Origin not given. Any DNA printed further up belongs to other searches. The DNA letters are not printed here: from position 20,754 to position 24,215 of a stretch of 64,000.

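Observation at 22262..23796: Slippage-prone heptamer arrays embedded in frame in the error-prone polymerase gene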

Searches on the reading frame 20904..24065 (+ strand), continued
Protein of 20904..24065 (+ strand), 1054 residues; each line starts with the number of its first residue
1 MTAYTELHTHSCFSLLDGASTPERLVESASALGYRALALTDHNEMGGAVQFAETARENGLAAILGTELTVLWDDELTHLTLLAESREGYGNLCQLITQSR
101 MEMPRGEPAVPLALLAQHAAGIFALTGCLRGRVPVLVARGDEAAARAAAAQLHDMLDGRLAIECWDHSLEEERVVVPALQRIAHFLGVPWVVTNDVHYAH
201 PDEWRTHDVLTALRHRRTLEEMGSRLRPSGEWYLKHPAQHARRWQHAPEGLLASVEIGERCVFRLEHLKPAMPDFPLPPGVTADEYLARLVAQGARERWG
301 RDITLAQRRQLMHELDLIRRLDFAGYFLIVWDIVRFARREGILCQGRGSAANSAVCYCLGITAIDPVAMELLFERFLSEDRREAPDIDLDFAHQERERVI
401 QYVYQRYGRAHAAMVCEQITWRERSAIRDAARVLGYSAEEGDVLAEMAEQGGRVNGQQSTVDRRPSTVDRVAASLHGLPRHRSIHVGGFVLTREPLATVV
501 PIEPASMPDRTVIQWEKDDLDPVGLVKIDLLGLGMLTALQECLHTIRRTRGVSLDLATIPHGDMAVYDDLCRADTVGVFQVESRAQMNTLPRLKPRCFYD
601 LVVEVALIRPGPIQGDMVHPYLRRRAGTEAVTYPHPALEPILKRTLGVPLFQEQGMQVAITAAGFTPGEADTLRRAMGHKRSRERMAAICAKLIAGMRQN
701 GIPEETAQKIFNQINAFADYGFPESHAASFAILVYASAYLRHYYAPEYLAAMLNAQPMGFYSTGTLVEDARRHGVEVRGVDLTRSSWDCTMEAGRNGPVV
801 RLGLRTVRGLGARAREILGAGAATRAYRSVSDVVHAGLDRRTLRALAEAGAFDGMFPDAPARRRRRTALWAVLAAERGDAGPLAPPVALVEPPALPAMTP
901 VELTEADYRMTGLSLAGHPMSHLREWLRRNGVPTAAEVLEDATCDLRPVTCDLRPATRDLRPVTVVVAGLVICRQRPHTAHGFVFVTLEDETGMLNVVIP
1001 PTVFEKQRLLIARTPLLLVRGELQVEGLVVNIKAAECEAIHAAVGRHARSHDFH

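Call 26: list_cluster_members(proteins=[window:20904-24065:+, P0001, P0002, P0003, P0004, P0005, P0006, P0007])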
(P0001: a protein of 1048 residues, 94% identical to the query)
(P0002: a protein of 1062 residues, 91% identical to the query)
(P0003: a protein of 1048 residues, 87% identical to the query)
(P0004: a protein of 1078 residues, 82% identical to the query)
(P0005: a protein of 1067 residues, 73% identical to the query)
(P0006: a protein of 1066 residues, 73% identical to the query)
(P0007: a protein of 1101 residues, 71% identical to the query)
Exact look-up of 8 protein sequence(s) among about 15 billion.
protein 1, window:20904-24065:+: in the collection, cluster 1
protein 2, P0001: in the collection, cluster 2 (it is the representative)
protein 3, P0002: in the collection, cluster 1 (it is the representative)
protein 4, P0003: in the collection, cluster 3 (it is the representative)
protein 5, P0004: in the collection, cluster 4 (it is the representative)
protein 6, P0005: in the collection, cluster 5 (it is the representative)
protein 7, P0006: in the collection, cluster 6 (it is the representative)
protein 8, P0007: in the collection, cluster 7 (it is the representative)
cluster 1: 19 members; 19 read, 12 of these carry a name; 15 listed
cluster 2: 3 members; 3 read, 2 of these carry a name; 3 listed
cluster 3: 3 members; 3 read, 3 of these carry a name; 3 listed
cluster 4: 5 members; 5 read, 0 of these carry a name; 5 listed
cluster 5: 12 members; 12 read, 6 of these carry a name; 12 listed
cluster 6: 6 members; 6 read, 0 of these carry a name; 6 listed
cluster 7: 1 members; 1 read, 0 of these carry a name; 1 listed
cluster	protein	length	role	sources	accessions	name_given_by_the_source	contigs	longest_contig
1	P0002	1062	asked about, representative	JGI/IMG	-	error-prone DNA polymerase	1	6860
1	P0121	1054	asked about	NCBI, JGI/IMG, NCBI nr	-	-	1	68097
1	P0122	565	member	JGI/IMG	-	error-prone DNA polymerase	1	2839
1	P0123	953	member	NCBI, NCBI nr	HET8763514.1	MAG TPA: error-prone DNA polymerase, partial [Gemmatimonadales bacterium] | error-prone DNA polymerase [Gemmatimonadales bacterium]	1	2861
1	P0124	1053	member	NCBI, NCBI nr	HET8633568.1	MAG TPA: error-prone DNA polymerase [Gemmatimonadales bacterium] | error-prone DNA polymerase [Gemmatimonadales bacterium]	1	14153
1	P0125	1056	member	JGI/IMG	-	error-prone DNA polymerase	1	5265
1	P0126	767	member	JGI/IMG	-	error-prone DNA polymerase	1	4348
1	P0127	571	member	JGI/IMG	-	error-prone DNA polymerase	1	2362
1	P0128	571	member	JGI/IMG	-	error-prone DNA polymerase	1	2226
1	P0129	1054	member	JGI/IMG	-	error-prone DNA polymerase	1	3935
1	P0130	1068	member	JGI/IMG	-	error-prone DNA polymerase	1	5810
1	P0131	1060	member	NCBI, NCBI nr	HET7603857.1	MAG TPA: error-prone DNA polymerase [Gemmatimonadales bacterium] | error-prone DNA polymerase [Gemmatimonadales bacterium]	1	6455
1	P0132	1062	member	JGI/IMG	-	error-prone DNA polymerase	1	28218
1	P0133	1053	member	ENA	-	-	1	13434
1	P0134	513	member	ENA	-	-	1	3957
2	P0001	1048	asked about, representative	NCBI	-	-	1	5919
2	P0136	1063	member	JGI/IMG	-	error-prone DNA polymerase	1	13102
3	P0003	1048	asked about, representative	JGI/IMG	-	error-prone DNA polymerase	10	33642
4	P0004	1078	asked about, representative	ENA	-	-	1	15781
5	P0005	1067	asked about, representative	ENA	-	-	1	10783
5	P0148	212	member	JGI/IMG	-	error-prone DNA polymerase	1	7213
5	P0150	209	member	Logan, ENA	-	-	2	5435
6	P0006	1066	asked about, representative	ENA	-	-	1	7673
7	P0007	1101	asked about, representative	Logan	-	-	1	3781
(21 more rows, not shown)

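Call 29: find_encoding_contigs(protein=P0134, flank=3000, max_places=3)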
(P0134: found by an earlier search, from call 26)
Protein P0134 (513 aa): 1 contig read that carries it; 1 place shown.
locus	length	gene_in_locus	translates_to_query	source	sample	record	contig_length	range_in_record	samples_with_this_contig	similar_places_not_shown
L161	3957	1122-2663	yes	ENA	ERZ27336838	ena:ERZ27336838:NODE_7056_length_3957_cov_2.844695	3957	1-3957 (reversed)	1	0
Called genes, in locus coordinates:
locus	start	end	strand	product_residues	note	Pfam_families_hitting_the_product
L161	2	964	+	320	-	?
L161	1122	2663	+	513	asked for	PF02811:PHP, PF07733:DNA_pol3_alpha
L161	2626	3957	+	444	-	?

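Call 30: find_encoding_contigs(protein=P0127, flank=3000, max_places=3)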
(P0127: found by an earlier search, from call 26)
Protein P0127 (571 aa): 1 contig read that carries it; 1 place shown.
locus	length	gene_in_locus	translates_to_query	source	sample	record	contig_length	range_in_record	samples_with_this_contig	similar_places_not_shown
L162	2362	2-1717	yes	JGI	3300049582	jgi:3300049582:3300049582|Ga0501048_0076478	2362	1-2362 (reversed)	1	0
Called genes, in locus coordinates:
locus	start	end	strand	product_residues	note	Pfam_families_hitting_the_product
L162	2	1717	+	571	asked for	PF07733:DNA_pol3_alpha, PF17657:DNA_pol3_finger, PF14579:HHH_6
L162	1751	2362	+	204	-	?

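Call 31: find_encoding_contigs(protein=P0128, flank=3000, max_places=3)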
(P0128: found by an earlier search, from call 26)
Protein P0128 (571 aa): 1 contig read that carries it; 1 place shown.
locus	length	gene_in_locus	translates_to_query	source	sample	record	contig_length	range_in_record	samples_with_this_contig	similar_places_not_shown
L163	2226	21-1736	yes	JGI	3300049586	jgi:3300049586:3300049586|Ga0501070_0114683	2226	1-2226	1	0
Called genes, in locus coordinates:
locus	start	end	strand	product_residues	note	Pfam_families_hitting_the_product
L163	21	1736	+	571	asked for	PF07733:DNA_pol3_alpha, PF17657:DNA_pol3_finger, PF14579:HHH_6, PF01336:tRNA_anti-codon (faint)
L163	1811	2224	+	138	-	?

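Call 32: find_encoding_contigs(protein=P0122, flank=3000, max_places=3)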
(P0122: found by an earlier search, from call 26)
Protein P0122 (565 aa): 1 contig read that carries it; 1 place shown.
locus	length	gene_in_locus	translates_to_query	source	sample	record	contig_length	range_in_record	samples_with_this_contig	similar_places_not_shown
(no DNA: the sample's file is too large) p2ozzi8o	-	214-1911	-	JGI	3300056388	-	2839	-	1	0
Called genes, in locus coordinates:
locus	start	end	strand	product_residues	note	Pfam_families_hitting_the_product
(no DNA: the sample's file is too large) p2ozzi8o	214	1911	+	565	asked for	PF07733:DNA_pol3_alpha, PF17657:DNA_pol3_finger, PF14579:HHH_6, PF01336:tRNA_anti-codon (faint)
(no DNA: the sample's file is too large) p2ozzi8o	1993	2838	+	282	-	?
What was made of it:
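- Tried and rejected: P0122 has 213 nt upstream of its GTG start, which suggests a broken frame, but no DNA was available (call 32).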

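Call 34: find_encoding_contigs(protein=P0121, flank=10000, max_places=3)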
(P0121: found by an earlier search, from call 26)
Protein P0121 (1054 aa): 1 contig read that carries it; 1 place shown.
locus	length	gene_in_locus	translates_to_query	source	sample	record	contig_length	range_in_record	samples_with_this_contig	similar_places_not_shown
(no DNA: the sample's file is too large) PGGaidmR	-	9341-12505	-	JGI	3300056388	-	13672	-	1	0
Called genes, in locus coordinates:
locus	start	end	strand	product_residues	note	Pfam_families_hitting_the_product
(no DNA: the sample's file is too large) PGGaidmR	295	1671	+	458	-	PF03951:Gln-synt_N, PF00120:Gln-synt_C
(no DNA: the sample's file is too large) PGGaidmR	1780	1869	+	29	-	-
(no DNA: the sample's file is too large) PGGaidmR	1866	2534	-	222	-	PF11306:DUF3108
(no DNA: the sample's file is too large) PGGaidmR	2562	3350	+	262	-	PF00702:Hydrolase, PF13344:Hydrolase_6, PF13419:HAD_2 (faint), PF13242:Hydrolase_like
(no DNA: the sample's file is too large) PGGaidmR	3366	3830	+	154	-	-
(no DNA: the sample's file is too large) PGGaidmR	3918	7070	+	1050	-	PF00069:Pkinase, PF01636:APH (faint), PF07714:PK_Tyr_Ser-Thr, PF13428:TPR_14 (faint), PF00515:TPR_1 (faint), PF07719:TPR_2 (faint), PF13181:TPR_8 (faint), PF13431:TPR_17 (faint)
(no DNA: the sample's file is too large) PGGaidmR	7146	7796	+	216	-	PF00154:RecA_N, PF25199:nSTAND_NTPase5 (weak)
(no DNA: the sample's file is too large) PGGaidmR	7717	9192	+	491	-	-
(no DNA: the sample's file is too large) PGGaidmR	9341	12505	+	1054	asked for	PF02811:PHP, PF07733:DNA_pol3_alpha, PF17657:DNA_pol3_finger, PF14579:HHH_6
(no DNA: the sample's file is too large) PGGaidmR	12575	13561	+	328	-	PF01904:DUF72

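Call 35: find_encoding_contigs(protein=P0129, flank=3000, max_places=3)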
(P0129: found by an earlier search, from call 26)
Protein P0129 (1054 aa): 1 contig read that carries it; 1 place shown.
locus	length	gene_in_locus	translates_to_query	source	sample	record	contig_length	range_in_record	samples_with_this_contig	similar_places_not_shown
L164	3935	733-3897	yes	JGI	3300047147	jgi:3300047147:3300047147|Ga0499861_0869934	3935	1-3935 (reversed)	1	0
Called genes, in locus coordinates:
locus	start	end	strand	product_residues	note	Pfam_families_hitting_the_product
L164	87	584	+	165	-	-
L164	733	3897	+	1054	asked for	PF02811:PHP, PF07733:DNA_pol3_alpha, PF17657:DNA_pol3_finger, PF14579:HHH_6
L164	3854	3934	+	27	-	?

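Call 37: find_encoding_contigs(protein=P0136, flank=1500, max_places=2)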
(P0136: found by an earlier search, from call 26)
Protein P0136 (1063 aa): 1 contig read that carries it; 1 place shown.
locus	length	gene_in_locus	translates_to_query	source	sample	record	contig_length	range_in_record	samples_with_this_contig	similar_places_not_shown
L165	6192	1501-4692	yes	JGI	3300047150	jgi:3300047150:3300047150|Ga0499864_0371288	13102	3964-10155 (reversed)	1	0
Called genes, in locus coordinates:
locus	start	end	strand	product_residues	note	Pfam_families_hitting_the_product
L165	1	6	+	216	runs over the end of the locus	PF00154:RecA_N, PF25199:nSTAND_NTPase5 (weak)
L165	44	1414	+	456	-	-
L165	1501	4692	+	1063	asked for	PF02811:PHP, PF07733:DNA_pol3_alpha, PF17657:DNA_pol3_finger, PF14579:HHH_6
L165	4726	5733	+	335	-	PF01904:DUF72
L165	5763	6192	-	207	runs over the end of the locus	PF13489:Methyltransf_23, PF13847:Methyltransf_31 (weak), PF08241:Methyltransf_11, PF08242:Methyltransf_12, PF13649:Methyltransf_25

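Call 38: find_encoding_contigs(protein=P0126, flank=1500, max_places=2)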
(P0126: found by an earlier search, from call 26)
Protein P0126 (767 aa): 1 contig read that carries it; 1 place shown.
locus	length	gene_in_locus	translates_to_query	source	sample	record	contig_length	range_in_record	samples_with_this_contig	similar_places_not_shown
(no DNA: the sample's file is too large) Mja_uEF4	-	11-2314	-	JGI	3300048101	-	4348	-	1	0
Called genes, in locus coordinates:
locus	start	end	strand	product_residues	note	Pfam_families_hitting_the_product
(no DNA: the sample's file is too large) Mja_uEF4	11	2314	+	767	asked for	PF07733:DNA_pol3_alpha, PF17657:DNA_pol3_finger, PF14579:HHH_6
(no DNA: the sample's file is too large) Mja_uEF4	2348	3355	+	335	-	PF01904:DUF72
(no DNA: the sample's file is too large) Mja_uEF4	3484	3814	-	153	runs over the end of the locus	-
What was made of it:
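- Tried and rejected: DNA was also unavailable for P0126 and for the window's own JGI contig (calls 34, 38).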

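Call 39: find_encoding_contigs(protein=P0003, flank=1500, max_places=4)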
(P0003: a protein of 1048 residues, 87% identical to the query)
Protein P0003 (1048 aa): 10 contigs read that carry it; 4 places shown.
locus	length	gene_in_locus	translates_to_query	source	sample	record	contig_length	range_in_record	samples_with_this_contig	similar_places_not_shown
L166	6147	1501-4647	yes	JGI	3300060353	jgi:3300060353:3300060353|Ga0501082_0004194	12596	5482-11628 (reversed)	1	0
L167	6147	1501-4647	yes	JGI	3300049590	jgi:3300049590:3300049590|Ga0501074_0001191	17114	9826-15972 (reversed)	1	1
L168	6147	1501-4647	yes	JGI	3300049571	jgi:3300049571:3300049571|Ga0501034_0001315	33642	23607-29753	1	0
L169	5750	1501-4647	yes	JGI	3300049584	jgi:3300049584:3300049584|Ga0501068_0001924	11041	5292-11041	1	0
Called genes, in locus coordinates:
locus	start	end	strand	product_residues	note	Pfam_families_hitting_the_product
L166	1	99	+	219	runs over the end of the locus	PF00154:RecA_N, PF13191:AAA_16 (weak), PF25199:nSTAND_NTPase5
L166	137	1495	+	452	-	-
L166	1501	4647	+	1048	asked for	PF02811:PHP, PF07733:DNA_pol3_alpha, PF17657:DNA_pol3_finger, PF14579:HHH_6, PF01336:tRNA_anti-codon (weak)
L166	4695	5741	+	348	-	PF01904:DUF72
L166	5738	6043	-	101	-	-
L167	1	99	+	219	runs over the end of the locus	PF00154:RecA_N, PF13191:AAA_16 (weak), PF25199:nSTAND_NTPase5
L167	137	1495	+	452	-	-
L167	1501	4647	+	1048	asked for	PF02811:PHP, PF07733:DNA_pol3_alpha, PF17657:DNA_pol3_finger, PF14579:HHH_6, PF01336:tRNA_anti-codon (weak)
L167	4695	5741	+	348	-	PF01904:DUF72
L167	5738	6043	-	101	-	-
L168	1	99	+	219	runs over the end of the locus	PF00154:RecA_N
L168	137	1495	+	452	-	-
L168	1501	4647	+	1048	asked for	PF02811:PHP, PF07733:DNA_pol3_alpha, PF17657:DNA_pol3_finger, PF14579:HHH_6, PF01336:tRNA_anti-codon (weak)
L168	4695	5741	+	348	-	PF01904:DUF72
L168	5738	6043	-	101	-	-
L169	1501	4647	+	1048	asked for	PF02811:PHP, PF07733:DNA_pol3_alpha, PF17657:DNA_pol3_finger, PF14579:HHH_6, PF01336:tRNA_anti-codon (weak)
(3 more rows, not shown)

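Call 40: find_encoding_contigs(protein=P0001, flank=1500, max_places=2)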
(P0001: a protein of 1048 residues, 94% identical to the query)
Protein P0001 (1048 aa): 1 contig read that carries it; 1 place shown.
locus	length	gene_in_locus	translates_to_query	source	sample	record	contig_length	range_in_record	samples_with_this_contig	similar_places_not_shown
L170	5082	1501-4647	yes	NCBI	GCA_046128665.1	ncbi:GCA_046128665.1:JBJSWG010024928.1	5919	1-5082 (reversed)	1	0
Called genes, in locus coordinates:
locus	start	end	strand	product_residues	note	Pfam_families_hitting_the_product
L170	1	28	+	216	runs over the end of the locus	PF00154:RecA_N, PF25199:nSTAND_NTPase5 (weak)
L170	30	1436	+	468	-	-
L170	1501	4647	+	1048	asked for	PF02811:PHP, PF07733:DNA_pol3_alpha, PF17657:DNA_pol3_finger, PF14579:HHH_6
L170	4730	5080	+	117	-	?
